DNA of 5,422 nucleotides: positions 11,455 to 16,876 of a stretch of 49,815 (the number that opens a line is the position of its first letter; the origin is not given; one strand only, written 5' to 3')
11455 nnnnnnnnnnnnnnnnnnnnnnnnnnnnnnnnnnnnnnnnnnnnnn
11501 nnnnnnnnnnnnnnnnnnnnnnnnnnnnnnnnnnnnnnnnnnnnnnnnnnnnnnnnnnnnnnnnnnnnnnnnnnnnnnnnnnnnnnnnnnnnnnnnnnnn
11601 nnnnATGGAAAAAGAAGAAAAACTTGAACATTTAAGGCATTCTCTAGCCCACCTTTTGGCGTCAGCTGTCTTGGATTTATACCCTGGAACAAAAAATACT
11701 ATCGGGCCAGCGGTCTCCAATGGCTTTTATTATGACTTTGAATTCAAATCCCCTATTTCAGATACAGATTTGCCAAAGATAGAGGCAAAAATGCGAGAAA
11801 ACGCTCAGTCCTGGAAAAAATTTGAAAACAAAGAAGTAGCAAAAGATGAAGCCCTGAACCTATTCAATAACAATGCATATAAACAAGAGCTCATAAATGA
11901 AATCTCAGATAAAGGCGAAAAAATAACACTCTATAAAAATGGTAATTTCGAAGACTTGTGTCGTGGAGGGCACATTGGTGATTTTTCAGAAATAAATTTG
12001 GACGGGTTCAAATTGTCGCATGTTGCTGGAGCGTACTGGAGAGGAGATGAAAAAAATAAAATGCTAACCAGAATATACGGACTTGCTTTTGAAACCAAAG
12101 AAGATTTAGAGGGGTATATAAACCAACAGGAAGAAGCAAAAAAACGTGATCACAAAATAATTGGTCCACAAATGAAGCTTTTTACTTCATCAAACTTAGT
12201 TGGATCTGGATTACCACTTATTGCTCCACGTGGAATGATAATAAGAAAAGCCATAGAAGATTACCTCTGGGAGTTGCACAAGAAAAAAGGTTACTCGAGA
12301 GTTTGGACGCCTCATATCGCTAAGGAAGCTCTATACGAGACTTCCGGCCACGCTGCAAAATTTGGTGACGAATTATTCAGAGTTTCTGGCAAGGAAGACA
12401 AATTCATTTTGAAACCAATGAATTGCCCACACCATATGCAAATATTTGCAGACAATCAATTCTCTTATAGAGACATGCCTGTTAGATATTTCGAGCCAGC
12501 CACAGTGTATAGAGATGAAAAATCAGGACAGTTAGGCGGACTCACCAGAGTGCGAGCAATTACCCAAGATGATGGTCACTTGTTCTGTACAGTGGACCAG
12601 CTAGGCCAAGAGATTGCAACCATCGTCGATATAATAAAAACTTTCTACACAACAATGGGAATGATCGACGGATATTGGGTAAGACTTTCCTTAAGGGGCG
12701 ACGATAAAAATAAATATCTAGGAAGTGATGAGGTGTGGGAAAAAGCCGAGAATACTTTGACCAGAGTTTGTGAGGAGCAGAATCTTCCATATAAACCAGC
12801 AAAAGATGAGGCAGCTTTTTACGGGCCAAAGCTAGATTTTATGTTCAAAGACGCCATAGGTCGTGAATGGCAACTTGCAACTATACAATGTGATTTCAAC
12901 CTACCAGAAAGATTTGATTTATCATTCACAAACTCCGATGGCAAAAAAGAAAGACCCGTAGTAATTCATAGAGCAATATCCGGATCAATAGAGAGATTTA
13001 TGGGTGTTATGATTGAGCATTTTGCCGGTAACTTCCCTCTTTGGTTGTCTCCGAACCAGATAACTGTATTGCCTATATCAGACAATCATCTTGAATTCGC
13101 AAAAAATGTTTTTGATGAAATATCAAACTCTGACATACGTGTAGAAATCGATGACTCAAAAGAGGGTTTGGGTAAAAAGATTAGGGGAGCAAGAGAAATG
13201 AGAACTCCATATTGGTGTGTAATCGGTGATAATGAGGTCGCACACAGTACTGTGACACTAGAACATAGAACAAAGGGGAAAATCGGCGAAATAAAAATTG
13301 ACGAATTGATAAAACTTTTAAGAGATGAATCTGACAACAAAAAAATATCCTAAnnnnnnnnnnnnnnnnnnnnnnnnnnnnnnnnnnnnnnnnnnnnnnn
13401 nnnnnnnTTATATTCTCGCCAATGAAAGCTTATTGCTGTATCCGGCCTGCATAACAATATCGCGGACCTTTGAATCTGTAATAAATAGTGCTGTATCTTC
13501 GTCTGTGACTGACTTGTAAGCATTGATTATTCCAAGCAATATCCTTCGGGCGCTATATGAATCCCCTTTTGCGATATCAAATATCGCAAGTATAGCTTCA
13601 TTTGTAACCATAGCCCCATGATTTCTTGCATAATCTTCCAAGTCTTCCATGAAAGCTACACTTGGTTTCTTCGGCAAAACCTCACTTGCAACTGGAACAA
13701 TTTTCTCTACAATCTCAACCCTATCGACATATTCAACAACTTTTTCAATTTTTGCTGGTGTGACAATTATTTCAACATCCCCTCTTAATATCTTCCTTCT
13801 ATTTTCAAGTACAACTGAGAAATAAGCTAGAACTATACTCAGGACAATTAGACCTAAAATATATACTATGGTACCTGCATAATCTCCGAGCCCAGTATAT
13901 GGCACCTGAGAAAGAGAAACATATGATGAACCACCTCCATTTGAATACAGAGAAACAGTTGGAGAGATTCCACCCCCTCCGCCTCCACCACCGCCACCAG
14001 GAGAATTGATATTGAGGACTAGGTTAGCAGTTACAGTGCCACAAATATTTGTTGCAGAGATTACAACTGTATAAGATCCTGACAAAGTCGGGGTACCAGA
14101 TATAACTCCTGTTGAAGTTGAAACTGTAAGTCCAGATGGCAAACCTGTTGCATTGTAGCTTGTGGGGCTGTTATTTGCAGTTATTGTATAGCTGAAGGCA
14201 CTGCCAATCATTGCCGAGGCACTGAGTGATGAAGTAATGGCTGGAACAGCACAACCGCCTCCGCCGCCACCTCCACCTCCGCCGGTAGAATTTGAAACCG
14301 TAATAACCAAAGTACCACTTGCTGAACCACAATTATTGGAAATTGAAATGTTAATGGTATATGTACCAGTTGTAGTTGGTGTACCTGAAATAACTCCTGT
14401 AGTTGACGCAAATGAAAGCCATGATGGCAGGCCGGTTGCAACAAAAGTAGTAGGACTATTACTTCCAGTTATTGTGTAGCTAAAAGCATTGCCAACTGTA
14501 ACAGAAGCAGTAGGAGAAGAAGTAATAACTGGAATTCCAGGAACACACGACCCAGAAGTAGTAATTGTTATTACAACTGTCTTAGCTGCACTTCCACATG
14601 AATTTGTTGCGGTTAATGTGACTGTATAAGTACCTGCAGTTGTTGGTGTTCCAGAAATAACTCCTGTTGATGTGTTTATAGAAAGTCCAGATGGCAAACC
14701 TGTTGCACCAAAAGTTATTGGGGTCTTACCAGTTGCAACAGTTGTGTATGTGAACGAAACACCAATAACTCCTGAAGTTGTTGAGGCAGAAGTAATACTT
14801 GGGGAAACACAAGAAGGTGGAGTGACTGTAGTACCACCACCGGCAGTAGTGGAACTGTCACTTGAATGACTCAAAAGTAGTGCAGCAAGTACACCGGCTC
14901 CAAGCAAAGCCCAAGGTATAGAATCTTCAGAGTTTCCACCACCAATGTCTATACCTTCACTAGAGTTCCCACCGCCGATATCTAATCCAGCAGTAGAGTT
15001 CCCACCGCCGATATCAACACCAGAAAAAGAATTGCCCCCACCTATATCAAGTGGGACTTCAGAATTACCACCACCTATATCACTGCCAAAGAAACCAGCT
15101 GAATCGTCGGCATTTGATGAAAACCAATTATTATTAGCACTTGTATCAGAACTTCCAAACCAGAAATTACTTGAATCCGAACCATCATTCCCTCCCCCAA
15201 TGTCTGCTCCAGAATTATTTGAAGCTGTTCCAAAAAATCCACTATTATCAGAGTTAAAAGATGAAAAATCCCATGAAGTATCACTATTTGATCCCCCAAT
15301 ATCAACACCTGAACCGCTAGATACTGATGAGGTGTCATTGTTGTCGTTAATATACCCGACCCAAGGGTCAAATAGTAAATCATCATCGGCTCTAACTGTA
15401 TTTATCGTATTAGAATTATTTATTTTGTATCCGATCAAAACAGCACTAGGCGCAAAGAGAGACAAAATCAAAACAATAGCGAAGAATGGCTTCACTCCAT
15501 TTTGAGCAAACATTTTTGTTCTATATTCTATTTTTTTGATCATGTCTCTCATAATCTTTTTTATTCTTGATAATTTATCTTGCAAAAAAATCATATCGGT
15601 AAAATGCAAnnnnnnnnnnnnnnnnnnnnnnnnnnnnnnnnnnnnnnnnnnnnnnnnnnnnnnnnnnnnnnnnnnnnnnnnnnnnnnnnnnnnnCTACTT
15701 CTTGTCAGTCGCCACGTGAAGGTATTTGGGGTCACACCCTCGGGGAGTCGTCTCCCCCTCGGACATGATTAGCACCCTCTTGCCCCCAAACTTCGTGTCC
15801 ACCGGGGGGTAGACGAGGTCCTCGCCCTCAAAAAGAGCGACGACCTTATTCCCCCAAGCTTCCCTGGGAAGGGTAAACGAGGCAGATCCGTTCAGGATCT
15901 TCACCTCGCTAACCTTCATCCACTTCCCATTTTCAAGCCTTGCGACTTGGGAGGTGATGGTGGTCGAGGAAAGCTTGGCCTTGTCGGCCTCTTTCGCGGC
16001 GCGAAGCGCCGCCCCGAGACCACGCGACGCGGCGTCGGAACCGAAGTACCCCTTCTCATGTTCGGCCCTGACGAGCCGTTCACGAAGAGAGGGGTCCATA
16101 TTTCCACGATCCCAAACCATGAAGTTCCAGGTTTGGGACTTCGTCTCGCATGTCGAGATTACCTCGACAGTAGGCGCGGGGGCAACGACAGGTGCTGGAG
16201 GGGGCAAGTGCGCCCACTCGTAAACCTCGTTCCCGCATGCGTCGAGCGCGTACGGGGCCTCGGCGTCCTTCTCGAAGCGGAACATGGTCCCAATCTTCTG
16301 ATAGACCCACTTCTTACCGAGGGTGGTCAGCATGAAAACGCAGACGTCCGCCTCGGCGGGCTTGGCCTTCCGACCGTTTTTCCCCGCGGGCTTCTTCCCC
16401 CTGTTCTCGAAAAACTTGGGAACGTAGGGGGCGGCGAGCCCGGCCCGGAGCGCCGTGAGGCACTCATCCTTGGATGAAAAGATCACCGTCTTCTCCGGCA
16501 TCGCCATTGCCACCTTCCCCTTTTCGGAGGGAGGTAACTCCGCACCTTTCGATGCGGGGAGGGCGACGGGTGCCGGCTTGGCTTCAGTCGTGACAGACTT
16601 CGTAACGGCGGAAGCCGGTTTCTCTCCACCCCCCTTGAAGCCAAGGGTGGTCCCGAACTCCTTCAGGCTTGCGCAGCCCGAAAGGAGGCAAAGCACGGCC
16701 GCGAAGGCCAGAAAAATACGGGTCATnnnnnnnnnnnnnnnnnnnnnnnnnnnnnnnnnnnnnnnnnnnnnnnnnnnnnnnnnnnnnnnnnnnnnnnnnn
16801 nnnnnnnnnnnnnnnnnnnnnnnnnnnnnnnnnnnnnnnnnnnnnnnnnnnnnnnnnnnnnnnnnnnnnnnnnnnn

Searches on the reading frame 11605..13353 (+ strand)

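Call 56: search_protein_families(library=pfam, proteins=[window:11605-13353:+], max_evalue=0.001)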
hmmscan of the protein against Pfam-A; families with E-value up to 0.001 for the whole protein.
window:11605-13353:+ (582 aa): 3 families
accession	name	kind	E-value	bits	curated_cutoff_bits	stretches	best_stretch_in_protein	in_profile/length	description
PF00587.30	tRNA-synt_2b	-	8.6e-43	146.9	29.3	1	260-473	3-179/179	tRNA synthetase class II core domain (G, H, P, S and T)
PF03129.25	HGTP_anticodon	-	7.6e-20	71.3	21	1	485-574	1-93/94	Anticodon binding domain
PF07973.19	tRNA_SAD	-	6.8e-09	36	24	1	107-158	1-44/44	Threonyl and Alanyl tRNA synthetase second additional domain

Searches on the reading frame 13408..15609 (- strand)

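Call 30: search_protein_families(library=pfam, proteins=[window:13408-15609:-], max_evalue=0.01)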
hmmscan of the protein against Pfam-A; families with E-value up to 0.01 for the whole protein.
window:13408-15609:- (733 aa): 6 families
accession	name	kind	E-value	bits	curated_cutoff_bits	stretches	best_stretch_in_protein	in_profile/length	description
PF05345.18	He_PIG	-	2.4e-34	118.1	24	3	360-439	2-96/96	Putative Ig domain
PF18981.6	InlK_D3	-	3.9e-06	27.3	25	1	323-350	47-74/75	Internalin K domain (D3/D4)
PF24908.1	Ig_SIBA-E_2nd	-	1.4e-05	25.6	27.8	0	298-355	37-95/117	Integrin beta-like protein A-E, second Ig-like domain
PF00801.26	PKD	-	3.2e-05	24.3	23.5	1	305-348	36-79/80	PKD domain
PF07495.19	Y_Y_Y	-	0.00092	19.5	26.6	0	402-429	26-52/65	Y_Y_Y domain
PF18911.6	PKD_4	-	0.001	19.5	27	0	323-350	57-84/85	PKD domain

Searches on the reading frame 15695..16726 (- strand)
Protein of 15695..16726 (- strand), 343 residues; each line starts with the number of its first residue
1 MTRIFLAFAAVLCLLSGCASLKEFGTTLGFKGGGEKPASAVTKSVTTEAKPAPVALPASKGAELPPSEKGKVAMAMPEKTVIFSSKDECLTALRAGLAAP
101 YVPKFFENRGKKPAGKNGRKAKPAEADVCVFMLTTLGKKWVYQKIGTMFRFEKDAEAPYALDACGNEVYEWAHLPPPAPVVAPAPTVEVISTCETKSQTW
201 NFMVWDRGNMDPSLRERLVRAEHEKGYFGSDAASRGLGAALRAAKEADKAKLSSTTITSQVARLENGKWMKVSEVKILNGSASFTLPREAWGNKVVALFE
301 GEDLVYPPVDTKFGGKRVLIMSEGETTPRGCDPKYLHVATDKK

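Call 30: search_protein_families(library=pfam, proteins=[window:15695-16726:-], max_evalue=0.01)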
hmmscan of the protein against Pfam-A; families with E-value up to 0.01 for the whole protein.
window:15695-16726:- (343 aa): 0 families

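Call 33: search_protein_families(library=ncbifam, proteins=[window:15695-16726:-], max_evalue=1)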
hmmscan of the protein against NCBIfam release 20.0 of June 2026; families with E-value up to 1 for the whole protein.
window:15695-16726:- (343 aa): 1 family
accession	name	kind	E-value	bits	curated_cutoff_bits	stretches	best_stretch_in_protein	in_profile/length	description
NF040526.1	SCO0930_lipo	equivalog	0.022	14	275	1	113-176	180-245/311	SCO0930 family lipoprotein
